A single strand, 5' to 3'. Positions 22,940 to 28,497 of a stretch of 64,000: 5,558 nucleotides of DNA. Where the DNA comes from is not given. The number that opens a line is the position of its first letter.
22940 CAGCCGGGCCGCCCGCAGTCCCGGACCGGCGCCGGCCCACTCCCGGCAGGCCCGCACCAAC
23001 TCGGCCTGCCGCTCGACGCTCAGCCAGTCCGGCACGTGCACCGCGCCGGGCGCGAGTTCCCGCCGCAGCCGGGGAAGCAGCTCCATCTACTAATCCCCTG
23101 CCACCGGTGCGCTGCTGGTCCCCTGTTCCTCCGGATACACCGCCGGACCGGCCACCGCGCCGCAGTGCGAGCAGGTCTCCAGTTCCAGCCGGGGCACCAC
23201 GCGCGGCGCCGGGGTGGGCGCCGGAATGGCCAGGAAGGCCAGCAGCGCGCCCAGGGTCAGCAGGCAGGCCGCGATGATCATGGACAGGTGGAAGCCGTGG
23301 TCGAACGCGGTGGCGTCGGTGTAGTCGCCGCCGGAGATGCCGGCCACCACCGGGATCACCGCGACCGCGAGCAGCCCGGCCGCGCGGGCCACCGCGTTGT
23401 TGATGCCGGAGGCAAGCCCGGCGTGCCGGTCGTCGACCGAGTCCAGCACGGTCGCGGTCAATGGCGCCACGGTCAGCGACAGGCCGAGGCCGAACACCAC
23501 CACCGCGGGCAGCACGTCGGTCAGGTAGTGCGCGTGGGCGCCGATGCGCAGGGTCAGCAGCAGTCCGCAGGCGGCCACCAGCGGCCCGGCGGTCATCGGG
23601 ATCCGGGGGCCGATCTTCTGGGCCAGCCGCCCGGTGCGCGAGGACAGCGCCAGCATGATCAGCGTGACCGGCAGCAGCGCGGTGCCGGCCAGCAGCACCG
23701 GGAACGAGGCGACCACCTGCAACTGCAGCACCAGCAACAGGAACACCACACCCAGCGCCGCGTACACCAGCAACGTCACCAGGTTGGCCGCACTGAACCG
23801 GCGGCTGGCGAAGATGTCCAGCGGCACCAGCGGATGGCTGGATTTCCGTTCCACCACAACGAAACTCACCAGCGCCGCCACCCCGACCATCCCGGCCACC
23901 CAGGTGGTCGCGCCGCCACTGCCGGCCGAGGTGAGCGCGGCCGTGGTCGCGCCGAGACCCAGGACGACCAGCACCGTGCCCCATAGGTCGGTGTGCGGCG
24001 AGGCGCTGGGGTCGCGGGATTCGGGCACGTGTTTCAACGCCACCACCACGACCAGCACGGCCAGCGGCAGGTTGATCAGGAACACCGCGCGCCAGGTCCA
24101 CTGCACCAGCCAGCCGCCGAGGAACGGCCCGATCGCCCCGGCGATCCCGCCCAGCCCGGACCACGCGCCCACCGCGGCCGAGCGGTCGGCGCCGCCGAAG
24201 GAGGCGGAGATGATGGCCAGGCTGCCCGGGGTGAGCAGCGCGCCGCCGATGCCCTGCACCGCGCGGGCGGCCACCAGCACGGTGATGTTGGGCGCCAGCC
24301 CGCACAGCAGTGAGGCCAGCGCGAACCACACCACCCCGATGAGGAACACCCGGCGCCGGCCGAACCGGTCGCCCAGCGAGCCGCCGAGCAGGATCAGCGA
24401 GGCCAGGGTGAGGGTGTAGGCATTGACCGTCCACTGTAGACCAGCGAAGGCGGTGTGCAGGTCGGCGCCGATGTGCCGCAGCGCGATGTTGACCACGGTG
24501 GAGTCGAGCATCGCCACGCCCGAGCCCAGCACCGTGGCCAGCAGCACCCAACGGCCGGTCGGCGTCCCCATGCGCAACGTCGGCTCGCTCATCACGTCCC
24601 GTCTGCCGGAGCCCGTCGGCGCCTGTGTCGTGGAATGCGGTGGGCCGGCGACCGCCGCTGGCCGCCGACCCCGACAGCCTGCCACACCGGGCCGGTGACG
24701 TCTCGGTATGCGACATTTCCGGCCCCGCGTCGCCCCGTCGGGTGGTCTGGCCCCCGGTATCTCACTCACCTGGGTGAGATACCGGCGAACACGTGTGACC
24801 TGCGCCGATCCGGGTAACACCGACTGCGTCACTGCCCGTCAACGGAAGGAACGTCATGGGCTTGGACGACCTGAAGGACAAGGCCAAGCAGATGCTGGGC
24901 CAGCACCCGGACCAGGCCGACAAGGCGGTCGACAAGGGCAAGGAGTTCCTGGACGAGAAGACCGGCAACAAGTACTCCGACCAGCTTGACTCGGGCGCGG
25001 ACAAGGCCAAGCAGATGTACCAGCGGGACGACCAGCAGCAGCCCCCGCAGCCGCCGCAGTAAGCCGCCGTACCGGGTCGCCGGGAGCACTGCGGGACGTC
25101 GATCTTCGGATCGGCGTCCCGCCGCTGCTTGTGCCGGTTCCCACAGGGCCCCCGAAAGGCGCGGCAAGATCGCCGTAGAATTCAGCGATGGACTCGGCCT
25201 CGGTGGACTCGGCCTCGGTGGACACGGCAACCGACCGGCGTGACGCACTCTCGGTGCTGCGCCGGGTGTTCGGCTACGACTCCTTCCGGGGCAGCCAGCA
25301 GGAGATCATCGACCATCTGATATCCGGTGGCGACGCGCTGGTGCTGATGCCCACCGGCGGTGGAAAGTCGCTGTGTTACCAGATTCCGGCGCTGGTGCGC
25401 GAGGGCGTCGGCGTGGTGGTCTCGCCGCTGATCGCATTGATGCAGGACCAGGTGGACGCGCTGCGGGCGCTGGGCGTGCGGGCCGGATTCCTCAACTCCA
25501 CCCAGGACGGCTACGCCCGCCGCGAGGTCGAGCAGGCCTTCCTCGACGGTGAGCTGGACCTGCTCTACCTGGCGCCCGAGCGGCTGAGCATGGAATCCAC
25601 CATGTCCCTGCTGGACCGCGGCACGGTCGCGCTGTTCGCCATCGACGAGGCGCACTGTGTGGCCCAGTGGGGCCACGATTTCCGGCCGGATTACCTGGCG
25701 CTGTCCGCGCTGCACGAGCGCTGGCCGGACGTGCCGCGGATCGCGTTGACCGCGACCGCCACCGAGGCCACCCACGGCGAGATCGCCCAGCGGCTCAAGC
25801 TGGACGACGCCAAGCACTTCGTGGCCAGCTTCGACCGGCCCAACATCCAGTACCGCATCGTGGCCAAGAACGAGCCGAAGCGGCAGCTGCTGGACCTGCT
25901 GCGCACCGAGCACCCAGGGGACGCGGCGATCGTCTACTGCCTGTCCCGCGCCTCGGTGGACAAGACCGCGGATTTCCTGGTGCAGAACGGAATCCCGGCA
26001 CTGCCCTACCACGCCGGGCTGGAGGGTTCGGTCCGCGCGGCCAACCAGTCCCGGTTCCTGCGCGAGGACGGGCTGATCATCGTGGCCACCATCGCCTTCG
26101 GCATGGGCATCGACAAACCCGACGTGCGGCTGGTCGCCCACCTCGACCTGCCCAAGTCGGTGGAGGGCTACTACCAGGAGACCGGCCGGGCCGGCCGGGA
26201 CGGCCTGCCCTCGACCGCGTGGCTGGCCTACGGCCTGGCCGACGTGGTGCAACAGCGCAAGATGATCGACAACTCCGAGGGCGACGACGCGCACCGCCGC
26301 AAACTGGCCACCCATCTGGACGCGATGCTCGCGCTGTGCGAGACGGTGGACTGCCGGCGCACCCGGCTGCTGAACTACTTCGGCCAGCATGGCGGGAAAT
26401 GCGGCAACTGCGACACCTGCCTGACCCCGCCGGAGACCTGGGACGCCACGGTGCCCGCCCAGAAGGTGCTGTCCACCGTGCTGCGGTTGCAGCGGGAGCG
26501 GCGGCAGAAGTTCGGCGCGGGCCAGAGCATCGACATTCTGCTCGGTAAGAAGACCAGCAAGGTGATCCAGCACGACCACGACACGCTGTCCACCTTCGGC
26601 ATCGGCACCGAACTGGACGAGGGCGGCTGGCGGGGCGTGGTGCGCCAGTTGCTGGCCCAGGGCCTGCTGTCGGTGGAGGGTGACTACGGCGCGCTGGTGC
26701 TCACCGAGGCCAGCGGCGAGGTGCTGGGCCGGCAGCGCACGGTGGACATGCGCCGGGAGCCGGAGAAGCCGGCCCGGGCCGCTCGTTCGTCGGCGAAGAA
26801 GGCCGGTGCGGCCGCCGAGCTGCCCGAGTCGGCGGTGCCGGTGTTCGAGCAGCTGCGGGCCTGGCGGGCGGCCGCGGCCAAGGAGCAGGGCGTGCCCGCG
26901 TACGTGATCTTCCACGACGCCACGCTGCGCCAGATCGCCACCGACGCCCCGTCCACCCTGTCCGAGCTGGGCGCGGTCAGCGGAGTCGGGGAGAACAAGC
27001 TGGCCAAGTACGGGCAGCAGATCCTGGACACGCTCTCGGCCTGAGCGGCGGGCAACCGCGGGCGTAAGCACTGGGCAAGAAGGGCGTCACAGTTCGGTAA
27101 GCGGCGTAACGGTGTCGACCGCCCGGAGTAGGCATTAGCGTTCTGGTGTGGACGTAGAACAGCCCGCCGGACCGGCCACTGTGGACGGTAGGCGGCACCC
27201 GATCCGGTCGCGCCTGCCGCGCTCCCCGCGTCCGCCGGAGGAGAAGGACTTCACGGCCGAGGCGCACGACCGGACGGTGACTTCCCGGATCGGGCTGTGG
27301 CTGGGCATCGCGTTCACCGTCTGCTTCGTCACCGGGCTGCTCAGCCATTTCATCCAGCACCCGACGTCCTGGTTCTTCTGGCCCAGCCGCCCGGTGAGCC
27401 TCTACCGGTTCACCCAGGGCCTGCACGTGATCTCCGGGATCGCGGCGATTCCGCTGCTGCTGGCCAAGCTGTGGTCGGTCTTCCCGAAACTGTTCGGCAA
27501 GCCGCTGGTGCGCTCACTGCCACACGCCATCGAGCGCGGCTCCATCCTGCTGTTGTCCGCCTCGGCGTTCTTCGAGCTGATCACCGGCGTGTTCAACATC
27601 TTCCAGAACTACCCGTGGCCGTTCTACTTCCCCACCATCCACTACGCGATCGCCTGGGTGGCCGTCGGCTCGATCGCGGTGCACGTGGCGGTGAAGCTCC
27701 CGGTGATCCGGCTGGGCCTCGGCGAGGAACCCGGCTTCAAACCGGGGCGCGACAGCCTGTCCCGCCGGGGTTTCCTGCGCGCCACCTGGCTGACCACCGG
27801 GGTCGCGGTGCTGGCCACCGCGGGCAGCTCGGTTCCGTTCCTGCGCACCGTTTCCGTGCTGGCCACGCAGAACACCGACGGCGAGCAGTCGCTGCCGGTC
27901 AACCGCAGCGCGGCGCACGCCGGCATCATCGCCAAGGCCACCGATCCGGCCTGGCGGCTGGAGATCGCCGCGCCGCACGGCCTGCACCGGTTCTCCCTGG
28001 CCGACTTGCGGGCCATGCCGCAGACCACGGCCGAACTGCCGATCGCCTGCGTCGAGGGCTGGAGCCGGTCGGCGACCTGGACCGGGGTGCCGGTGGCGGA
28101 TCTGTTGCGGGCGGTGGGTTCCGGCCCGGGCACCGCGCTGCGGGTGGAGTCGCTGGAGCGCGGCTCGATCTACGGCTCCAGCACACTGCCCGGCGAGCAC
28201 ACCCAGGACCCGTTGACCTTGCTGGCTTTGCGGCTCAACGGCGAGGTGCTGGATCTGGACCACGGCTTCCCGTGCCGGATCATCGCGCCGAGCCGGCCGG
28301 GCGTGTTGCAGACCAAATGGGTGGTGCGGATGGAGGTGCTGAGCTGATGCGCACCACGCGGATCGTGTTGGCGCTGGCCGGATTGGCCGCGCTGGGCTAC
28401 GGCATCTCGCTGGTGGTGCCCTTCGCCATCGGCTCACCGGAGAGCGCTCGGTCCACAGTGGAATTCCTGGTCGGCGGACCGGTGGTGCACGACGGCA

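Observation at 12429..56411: Highly iterated 13-bp palindrome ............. scattered through coding and intergenic DNA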

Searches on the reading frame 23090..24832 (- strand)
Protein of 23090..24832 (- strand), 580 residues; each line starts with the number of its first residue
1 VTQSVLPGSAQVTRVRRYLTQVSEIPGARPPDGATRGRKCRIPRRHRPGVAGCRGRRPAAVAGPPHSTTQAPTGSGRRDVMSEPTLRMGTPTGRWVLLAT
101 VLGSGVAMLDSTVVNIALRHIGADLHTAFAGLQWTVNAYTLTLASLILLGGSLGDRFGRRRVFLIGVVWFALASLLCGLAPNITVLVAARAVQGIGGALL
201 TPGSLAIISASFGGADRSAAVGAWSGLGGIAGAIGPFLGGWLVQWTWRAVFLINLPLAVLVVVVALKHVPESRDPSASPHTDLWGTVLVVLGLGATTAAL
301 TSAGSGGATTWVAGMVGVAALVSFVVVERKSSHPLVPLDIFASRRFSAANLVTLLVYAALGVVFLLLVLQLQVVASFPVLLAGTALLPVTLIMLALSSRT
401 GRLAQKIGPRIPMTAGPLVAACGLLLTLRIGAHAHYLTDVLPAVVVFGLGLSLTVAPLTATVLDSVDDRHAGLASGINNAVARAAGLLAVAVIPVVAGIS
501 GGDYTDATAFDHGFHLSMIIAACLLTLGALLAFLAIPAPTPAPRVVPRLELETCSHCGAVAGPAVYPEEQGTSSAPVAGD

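Call 7: search_protein_families(library=pfam, proteins=[window:23090-24832:-])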
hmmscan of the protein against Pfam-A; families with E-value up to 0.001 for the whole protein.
window:23090-24832:- (580 aa): 3 families
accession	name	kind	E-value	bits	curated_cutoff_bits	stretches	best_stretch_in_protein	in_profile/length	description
PF07690.21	MFS_1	-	7.9e-52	176.7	33.4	1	101-489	2-346/347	Major Facilitator Superfamily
PF05977.19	MFS_3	-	2.1e-06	26.9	27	1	107-330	22-249/524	Transmembrane secretion effector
PF00083.30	Sugar_tr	-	7.9e-05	22.2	22.3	1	132-272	48-194/452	Sugar (and other) transporter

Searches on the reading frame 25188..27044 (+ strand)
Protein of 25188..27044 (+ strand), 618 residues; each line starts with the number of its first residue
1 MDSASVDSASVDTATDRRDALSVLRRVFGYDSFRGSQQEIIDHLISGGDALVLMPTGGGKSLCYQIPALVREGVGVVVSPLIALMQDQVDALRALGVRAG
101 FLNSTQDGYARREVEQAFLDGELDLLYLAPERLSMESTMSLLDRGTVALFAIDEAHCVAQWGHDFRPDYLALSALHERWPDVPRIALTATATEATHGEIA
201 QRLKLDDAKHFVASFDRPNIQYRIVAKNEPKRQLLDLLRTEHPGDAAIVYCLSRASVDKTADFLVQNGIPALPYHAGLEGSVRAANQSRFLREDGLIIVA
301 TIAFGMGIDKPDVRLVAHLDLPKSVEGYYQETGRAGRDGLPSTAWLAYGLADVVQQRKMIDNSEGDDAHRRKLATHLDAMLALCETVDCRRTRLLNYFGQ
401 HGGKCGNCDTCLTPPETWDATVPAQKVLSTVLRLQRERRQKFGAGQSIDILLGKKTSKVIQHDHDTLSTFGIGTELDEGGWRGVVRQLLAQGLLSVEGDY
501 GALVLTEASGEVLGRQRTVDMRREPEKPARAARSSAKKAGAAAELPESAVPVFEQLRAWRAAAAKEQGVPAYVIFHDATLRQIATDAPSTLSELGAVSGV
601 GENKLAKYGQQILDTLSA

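Call 7: search_protein_families(library=pfam, proteins=[window:25188-27044:+])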
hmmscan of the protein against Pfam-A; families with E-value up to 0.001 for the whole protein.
window:25188-27044:+ (618 aa): 5 families
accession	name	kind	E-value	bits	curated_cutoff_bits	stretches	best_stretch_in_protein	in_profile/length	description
PF09382.16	RQC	-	1.1e-32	112.7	23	1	414-528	1-112/114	RQC domain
PF00270.35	DEAD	-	1.2e-23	84.2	26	1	36-193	3-162/167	DEAD/DEAH box helicase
PF00570.28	HRDC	-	3.9e-22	78.4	23.8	1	552-615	4-67/68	HRDC domain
PF00271.37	Helicase_C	-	4.7e-19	69.1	23.5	1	232-339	4-110/110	Helicase conserved C-terminal domain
PF16124.10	RecQ_Zn_bind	-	4.5e-18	66.2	25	1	351-412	2-66/66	RecQ zinc-binding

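Call 8: find_encoding_contigs(protein=window:25188-27044:+, flank=10000, max_places=10)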
Protein window:25188-27044:+ (618 aa): 1 contig read that carries it; 1 place shown.
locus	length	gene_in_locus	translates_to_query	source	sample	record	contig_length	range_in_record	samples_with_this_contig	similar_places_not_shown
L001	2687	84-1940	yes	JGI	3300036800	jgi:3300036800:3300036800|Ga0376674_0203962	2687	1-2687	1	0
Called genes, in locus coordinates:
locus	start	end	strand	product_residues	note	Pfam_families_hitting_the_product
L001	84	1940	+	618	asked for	PF00270:DEAD, PF00271:Helicase_C, PF16124:RecQ_Zn_bind, PF09382:RQC, PF00570:HRDC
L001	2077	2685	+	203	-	?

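Call 12: find_related_loci(query=window:25188-27044:+, collection=genome_contigs, flank=10000)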
Query window:25188-27044:+ (618 aa) in genome_contigs; peptide patterns used: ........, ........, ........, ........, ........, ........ (x = any residue, [..] = any of these).
600 stretches matched a pattern (row limit reached: there are more); 596 encode a relative of the query (tblastn E <= 1e-3); the best 80 are kept; 80 distinct loci.
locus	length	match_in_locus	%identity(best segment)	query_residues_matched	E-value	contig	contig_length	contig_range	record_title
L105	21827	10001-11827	82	16-617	0e+0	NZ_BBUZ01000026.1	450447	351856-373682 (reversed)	Streptomyces sp. NBRC 110028, whole genome shotgun sequence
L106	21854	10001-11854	79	3-617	0e+0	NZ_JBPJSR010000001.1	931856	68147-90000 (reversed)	Streptosporangium sp. V21-05 1, whole genome shotgun sequence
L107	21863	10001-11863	79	3-617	0e+0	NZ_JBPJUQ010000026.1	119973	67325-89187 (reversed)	Streptosporangium sp. G11 G11_scaffold26, whole genome shotgun sequence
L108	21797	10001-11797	80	19-617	0e+0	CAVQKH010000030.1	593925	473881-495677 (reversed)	MAG: uncultured Actinomycetota bacterium isolate MFD02581.bin.2.214 genome assembly, contig: contig_69653, whole genome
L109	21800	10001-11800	80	19-618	0e+0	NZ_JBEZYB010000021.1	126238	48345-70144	Amycolatopsis sp. NPDC026612 NPDC026612_56_D3.ctg-0021, whole genome shotgun sequence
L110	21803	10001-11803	80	19-618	0e+0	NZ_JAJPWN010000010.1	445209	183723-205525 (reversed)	Amycolatopsis sp. lyj-23 NODE_10_length_445209_cov_12.899926, whole genome shotgun sequence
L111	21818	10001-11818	81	16-617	0e+0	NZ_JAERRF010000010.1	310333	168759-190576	Streptomyces coffeae strain CA1R205 10, whole genome shotgun sequence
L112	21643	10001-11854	79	2-617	0e+0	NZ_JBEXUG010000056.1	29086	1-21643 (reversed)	Streptosporangium sp. NPDC006007 NPDC006007_9_F2.ctg-0056, whole genome shotgun sequence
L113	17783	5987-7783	79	19-617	0e+0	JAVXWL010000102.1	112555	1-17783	MAG: Pseudonocardiales bacterium isolate BP_311 scaffold_4824168, whole genome shotgun sequence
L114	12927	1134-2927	79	20-618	0e+0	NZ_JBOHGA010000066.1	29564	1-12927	MAG: Actinophytocola sp. isolate SD8036_concoct.bin.59 NODE_614_length_29564_cov_4.742297, whole genome shotgun sequence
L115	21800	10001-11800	80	19-618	0e+0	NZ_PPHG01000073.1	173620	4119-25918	Amycolatopsis sp. CA-128772 Contig0000073, whole genome shotgun sequence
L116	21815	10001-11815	79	14-617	0e+0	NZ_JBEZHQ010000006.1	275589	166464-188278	Streptomyces sp. NPDC048637 NPDC048637_54_A1.ctg-0006, whole genome shotgun sequence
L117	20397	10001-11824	78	11-618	0e+0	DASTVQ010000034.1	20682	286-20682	MAG TPA_asm: Kribbella sp. isolate SMAG_U2363 k141_626184, whole genome shotgun sequence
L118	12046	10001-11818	80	11-618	0e+0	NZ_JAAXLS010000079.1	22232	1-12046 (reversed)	Amycolatopsis acididurans strain K13G38 NODE_79_length_22232_cov_38.722099, whole genome shotgun sequence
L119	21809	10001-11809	80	19-616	0e+0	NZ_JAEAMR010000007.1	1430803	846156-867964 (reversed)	Streptomyces sp. AV19 Scaffold_7, whole genome shotgun sequence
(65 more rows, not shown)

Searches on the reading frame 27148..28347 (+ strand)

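Call 7: search_protein_families(library=pfam, proteins=[window:27148-28347:+])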
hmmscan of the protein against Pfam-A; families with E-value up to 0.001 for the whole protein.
window:27148-28347:+ (399 aa): 1 family
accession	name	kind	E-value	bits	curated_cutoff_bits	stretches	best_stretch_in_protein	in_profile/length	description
PF00174.25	Oxidored_molyb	-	2.7e-22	79.6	24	1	266-398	9-161/169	Oxidoreductase molybdopterin binding domain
